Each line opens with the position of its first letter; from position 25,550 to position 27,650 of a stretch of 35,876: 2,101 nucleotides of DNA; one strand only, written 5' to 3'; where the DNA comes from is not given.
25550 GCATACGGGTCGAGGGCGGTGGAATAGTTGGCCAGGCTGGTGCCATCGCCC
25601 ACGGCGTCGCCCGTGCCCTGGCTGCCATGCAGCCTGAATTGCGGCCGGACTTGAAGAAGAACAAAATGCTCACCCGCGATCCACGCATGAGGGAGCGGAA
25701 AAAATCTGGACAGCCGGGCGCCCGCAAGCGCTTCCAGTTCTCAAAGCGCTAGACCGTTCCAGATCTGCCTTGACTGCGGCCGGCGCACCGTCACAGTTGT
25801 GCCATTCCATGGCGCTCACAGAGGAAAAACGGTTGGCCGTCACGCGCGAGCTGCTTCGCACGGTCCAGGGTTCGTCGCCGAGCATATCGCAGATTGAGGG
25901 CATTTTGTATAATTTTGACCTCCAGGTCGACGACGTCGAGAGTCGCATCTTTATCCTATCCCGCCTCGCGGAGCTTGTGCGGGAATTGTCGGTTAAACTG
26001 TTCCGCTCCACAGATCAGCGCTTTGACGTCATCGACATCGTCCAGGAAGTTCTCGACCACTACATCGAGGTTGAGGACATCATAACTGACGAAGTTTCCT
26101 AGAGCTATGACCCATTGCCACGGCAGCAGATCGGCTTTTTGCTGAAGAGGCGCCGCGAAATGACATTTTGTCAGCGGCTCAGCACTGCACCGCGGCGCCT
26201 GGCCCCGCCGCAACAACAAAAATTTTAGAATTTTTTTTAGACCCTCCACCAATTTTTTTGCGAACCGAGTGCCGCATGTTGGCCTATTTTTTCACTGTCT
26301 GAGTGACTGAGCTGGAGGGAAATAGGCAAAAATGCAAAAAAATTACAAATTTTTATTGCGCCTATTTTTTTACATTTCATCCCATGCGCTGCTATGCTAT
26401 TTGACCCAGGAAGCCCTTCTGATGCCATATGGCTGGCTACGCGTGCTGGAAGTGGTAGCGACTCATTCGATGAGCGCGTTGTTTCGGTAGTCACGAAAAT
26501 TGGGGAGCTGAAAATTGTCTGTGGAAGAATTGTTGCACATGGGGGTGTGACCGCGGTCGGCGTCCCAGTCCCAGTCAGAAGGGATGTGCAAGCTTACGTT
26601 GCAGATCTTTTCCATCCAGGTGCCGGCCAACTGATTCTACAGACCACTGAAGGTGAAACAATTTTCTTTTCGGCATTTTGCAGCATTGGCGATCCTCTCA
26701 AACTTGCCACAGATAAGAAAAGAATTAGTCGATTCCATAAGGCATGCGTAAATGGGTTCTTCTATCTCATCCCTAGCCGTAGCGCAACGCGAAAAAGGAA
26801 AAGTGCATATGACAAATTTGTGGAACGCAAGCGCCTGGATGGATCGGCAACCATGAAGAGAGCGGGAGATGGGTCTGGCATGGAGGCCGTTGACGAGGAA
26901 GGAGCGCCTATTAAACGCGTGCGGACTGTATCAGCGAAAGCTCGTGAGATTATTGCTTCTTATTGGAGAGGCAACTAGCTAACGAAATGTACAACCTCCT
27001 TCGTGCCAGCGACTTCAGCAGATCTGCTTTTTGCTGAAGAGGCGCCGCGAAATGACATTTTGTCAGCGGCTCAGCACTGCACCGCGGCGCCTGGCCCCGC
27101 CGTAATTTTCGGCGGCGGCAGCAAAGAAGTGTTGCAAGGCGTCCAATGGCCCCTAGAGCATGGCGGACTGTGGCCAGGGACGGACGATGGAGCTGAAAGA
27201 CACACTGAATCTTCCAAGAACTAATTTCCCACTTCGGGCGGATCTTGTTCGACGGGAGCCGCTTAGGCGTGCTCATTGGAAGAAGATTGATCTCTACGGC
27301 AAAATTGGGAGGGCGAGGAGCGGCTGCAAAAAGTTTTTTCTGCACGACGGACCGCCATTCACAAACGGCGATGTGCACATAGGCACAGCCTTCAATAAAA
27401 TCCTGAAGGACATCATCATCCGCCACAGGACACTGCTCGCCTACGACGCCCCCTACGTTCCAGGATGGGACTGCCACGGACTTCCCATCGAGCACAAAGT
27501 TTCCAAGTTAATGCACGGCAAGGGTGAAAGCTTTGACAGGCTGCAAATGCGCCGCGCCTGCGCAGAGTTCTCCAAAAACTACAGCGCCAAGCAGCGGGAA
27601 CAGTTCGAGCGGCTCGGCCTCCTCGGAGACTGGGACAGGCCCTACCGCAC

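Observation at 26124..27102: Single-gene cassette bracketed by near-identical structured 87-bp direct repeats between the rpsI region and ileS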

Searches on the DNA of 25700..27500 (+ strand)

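Call 5: search_rna_families(source=window, start=25700, end=27500, threshold=evalue, max_evalue=10, show_alignments=3)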
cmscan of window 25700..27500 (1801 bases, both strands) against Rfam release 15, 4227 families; matches with E-value up to 10: 4.
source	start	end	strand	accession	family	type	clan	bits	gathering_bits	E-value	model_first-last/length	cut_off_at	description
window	26006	26088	-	RF00211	SNORD35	Gene; snRNA; snoRNA; CD-box;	CL00056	17.2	36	1.7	1-88/88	no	Small nucleolar RNA SNORD35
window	26322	26365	-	RF00439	SNORD87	Gene; snRNA; snoRNA; CD-box;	-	16.6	50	9.3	1-85/85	no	Small nucleolar RNA SNORD87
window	26253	26372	+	RF01858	RsaF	Gene; sRNA;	-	16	60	9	1-119/119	no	RNA Staph. aureus F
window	26284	26407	+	RF02132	HOXB13-AS1_1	Gene; lncRNA;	-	13.8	60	5.5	1-136/136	no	HOXB13 antisense RNA 1 conserved region 1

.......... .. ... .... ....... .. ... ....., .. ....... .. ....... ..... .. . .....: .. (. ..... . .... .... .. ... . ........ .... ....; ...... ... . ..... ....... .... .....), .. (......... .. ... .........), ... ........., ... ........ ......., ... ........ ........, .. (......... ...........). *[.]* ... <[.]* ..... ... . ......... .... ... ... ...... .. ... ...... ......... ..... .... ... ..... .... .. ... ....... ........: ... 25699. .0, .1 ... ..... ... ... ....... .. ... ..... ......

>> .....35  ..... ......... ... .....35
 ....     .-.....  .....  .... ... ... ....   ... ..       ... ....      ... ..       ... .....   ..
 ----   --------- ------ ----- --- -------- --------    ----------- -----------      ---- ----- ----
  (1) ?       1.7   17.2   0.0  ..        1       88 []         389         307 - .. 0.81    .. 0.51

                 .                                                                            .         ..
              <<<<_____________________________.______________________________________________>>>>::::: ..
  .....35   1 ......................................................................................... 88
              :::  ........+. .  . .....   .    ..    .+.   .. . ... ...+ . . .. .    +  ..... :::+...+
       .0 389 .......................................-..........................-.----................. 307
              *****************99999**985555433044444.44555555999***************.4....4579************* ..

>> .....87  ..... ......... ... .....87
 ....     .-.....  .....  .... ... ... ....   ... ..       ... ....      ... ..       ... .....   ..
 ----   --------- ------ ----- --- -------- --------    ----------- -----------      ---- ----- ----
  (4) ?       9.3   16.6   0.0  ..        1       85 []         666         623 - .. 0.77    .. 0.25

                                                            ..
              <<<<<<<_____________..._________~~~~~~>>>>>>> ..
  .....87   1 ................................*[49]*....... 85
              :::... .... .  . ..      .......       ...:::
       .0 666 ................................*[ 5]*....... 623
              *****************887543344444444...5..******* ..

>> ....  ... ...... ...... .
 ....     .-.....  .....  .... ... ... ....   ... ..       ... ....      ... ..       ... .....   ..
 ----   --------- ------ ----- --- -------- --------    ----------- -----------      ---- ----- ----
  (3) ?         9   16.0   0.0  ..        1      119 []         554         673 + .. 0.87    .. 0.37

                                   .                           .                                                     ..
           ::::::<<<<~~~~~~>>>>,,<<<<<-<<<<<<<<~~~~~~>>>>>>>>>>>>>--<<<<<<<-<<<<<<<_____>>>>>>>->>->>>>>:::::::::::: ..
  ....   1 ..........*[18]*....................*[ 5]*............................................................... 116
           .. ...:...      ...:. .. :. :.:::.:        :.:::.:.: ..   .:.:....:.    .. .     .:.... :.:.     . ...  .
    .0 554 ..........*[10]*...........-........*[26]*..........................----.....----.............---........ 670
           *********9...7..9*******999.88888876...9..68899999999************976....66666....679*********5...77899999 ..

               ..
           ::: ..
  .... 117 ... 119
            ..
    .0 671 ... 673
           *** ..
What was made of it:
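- On Known RNA families (Rfam 15), including T-box and other ileS leaders: Nothing overlaps the repeat even at E<=10 (call 5).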

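Call 30: build_rna_model(alignment_id=A3, structure=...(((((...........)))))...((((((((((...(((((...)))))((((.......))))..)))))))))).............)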
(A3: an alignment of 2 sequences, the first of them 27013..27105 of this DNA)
Model R1 built from alignment A3 (2 sequences, 93 columns); structure: as given.
model positions 93; base pairs 24; branch points 2; effective number of sequences 0.81; information 0.613 bits per position. Calibrated on 0.2 Mb of random sequence (short: E-values are rough).
structure used (alignment columns):
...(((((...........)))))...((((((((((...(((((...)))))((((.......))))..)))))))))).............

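Call 31: search_with_rna_model(model_id=R1, source=window, filters=off, max_evalue=10)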
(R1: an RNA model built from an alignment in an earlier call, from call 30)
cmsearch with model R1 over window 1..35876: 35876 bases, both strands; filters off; matches with E-value up to 10: 43.
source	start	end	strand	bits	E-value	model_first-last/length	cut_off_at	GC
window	27013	27105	+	123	4.2e-30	1-93/93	no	0.6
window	26121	26213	+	121.9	8.3e-30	1-93/93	no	0.65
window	27028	27118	-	18.2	0.0055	1-93/93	no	0.63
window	9290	9352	+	12.6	0.16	1-93/93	no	0.57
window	26148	26200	-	12.2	0.2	28-80/93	no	0.64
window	8883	8936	+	10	0.72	1-93/93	no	0.59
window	23046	23113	-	9.6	0.94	1-93/93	no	0.41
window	18140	18194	-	9.2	1.2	1-93/93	no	0.51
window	31769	31810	+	9.2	1.2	33-75/93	no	0.5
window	2474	2554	-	8.5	1.8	1-93/93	no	0.52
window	33064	33133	+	8.5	1.8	1-93/93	no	0.49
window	4964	5045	+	8.5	1.9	1-93/93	no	0.55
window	27693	27746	-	8.4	1.9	1-93/93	no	0.52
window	26087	26147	-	8.2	2.1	1-93/93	no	0.51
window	113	165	-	8.2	2.2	1-93/93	no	0.42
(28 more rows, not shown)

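Call 32: search_with_rna_model(model_id=R1, sources=[L001, L002, L003, L004, L005, L006, L007, L008, L009, L010, L011, L012, L013, L014, L015, L016, L017, L018, L019, L020, L021, L022, L023, L024, L025, L026, L027, L028, L029, L030, L031, L032, L033, L034, L035, L036, L037, L038, L039, L040, L041, L042, L043, L044, L045, L046, L047, L048, L049, L050, L051, L052, L053, L054, L055, L056, L057, L058, L059, L060, L061, L062, L063, L064, L065, L066, L067, L068, L069, L070, L071, L072, L073, L074, L075, L076, L077, L078, L079, L080], max_evalue=10)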
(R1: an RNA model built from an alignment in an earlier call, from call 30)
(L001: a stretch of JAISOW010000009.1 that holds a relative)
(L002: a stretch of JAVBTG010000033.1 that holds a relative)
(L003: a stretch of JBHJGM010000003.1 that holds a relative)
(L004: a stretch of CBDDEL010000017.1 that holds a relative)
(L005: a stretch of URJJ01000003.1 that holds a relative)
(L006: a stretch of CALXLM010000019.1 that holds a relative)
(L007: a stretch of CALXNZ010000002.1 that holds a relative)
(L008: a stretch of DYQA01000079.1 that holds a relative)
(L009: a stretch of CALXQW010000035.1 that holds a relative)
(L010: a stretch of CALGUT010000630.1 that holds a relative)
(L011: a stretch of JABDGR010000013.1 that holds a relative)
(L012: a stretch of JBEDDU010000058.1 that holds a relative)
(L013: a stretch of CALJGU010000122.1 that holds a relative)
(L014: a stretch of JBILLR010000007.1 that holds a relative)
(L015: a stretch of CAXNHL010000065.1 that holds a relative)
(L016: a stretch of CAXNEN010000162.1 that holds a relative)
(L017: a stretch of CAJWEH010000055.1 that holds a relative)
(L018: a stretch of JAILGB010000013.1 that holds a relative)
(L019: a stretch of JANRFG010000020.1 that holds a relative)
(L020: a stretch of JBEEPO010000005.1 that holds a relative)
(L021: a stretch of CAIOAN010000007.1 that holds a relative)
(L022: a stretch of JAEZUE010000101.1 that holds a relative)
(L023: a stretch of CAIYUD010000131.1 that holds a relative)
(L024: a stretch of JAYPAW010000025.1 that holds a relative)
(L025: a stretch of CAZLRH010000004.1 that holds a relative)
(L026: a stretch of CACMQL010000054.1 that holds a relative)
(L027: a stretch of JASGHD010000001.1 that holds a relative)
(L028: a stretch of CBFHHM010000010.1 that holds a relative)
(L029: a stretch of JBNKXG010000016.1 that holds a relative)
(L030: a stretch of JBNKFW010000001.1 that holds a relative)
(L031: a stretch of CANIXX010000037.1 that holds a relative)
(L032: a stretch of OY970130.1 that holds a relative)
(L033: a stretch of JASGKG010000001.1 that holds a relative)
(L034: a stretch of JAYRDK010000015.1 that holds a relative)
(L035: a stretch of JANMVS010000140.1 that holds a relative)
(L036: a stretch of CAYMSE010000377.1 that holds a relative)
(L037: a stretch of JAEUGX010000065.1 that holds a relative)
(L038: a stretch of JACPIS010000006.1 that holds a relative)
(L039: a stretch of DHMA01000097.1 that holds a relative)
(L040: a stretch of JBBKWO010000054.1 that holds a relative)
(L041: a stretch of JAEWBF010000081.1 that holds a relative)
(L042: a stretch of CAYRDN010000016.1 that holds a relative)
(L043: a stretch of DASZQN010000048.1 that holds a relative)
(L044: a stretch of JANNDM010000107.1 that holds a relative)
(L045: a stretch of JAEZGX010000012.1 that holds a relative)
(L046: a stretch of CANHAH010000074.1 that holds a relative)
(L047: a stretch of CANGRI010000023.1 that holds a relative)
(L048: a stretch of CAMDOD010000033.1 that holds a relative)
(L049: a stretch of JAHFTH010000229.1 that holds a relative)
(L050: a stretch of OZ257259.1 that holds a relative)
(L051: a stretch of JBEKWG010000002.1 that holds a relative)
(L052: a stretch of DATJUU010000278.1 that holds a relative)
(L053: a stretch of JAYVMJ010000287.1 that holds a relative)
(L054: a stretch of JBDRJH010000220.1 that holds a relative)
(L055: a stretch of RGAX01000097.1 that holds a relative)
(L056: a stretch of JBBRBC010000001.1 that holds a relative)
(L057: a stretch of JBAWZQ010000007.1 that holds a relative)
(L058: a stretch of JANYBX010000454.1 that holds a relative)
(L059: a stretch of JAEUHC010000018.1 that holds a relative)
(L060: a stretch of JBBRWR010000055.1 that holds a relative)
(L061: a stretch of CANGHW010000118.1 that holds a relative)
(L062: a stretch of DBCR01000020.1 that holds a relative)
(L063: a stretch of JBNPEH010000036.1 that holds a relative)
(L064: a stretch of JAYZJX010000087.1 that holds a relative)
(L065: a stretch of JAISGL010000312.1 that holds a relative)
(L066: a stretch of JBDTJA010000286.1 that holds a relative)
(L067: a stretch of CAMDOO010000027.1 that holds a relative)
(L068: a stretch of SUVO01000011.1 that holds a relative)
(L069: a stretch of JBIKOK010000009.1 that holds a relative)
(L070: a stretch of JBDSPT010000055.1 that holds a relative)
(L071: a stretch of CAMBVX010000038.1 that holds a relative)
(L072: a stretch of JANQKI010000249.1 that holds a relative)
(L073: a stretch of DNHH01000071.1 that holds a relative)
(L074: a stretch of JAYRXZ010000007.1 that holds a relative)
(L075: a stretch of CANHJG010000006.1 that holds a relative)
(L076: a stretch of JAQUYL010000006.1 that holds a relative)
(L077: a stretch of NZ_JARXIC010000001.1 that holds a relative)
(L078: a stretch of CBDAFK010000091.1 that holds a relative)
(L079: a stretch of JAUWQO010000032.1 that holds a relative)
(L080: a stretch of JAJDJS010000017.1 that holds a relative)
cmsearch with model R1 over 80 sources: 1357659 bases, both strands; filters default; matches with E-value up to 10: 10.
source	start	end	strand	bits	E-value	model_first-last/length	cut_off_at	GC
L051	9805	9893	-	17.4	0.34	1-93/93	no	0.63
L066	20285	20444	+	16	0.79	1-93/93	no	0.59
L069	10767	10853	+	15.2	1.2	1-93/93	no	0.7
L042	2601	2700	+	14.8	1.6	1-93/93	no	0.67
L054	4754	4851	+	14.6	1.8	1-93/93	no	0.59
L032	18882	18959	-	14.6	1.8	1-93/93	no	0.56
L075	10770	10853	+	14.3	2.1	1-93/93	no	0.68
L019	1919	2030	+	13.6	3.3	1-93/93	no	0.69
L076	9497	9591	-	13.4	3.8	1-93/93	no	0.62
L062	1817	1902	+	13.2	4.2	1-93/93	no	0.67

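Call 38: search_with_rna_model(model_id=R1, sources=[L081, L082, L083, L084, L085], max_evalue=10, filters=off, show_alignments=4)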
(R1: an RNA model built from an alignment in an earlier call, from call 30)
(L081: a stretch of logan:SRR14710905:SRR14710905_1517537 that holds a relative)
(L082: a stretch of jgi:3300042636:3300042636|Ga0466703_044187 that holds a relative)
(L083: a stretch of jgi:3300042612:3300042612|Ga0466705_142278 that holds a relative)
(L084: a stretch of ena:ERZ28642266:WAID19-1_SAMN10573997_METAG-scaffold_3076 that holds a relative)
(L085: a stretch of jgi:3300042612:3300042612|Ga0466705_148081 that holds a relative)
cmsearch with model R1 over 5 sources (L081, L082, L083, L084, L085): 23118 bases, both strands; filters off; matches with E-value up to 10: 41.
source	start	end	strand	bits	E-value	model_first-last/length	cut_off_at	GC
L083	1137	1228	+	47.2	1.2e-10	1-93/93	no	0.65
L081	2064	2104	+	27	1.9e-05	1-93/93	no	0.59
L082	8362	8416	-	19.4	0.0017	27-80/93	no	0.58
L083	1163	1215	-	14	0.043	28-80/93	no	0.74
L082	8361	8415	+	13.8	0.051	27-80/93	no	0.58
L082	11656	11698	+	10.9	0.28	1-93/93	no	0.63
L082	2616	2691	+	10.2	0.42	1-93/93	no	0.47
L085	627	666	-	9.1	0.84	1-93/93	no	0.7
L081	2030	2090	-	8.2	1.4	1-93/93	no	0.51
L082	7834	7894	+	8.2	1.4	1-93/93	no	0.44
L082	4639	4705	+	8.1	1.5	1-93/93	no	0.67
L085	1476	1535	-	8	1.6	1-93/93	no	0.57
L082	7806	7861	-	8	1.6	1-93/93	no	0.48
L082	5173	5256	-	7.9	1.7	1-93/93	no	0.69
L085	888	936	-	7.8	1.8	1-93/93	no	0.65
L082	8758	8808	+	7.3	2.3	1-93/93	no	0.57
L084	3594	3683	-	7.3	2.4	1-93/93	no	0.51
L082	6482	6563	+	7.2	2.6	1-93/93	no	0.48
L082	6362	6403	+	7.1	2.6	1-93/93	no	0.5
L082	6091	6140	+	7.1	2.6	1-93/93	no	0.54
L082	13068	13117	-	6.8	3.1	1-93/93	no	0.42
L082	13441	13481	+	6.7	3.5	1-93/93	no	0.51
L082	562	635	-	6.6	3.6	1-93/93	no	0.61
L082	7103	7158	-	6.6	3.6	1-93/93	no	0.52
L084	3085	3144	-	6.5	3.9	1-93/93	no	0.55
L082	9941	10016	-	6.3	4.4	1-93/93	no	0.54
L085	429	496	-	6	5.1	1-93/93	no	0.65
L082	5022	5077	+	5.9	5.4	1-93/93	no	0.68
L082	4355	4411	+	5.9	5.5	1-93/93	no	0.58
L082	3131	3184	+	5.9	5.6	1-93/93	no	0.59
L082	5597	5657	-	5.8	5.8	1-93/93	no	0.59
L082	3230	3310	-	5.7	6.3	1-93/93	no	0.6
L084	3686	3728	-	5.7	6.3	1-93/93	no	0.53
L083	423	530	+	5.5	7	1-93/93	no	0.6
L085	83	128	+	5.5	7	1-93/93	no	0.67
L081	84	134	-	5.4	7.5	1-93/93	no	0.49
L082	11243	11344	-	5.3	7.8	1-93/93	no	0.67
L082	12619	12666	-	5.2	8.2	1-93/93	no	0.54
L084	483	540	+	5.2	8.4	1-93/93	no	0.64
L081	881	949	+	5.1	8.8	1-93/93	no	0.61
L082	4007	4073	+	5.1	8.8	1-93/93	no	0.72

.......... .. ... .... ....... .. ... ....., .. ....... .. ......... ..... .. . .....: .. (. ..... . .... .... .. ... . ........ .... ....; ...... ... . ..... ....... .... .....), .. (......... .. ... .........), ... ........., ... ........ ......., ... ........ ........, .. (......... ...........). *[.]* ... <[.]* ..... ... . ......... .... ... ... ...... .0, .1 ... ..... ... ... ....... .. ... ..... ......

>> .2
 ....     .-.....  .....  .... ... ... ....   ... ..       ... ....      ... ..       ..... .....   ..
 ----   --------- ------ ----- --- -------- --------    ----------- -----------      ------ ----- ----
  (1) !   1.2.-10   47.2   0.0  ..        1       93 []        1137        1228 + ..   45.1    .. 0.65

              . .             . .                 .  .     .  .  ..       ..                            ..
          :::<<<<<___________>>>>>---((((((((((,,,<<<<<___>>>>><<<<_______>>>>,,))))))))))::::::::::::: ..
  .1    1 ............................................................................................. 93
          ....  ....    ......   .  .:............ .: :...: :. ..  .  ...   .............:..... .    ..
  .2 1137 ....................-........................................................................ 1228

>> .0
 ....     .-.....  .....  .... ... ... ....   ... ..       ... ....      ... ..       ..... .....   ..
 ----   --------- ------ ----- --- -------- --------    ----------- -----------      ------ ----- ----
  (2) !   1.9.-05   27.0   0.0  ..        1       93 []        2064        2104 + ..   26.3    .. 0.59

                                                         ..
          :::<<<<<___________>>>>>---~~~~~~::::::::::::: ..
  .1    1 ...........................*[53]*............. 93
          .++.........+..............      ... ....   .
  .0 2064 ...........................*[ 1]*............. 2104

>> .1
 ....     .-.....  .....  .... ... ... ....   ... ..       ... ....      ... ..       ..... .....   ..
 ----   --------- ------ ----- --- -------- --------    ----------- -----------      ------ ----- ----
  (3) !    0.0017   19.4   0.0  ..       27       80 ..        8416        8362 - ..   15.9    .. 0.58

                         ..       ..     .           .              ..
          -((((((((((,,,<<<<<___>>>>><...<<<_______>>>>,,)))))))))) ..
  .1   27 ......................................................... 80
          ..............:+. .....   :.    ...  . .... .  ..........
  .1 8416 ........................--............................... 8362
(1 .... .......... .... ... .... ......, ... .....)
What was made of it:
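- On Clade-specific 'element E' family proposed here: L083 and L082 were in the R2 training alignment, so the independent support is R1: 47.2 and 19.4 bits (call 38).
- The orthologous element in L083 starts about 19 nt after the tyeA stop, and its core hairpin starts 45 nt after the stop, as in the window (R1 47.2 bits, E 1e-10, call 38).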
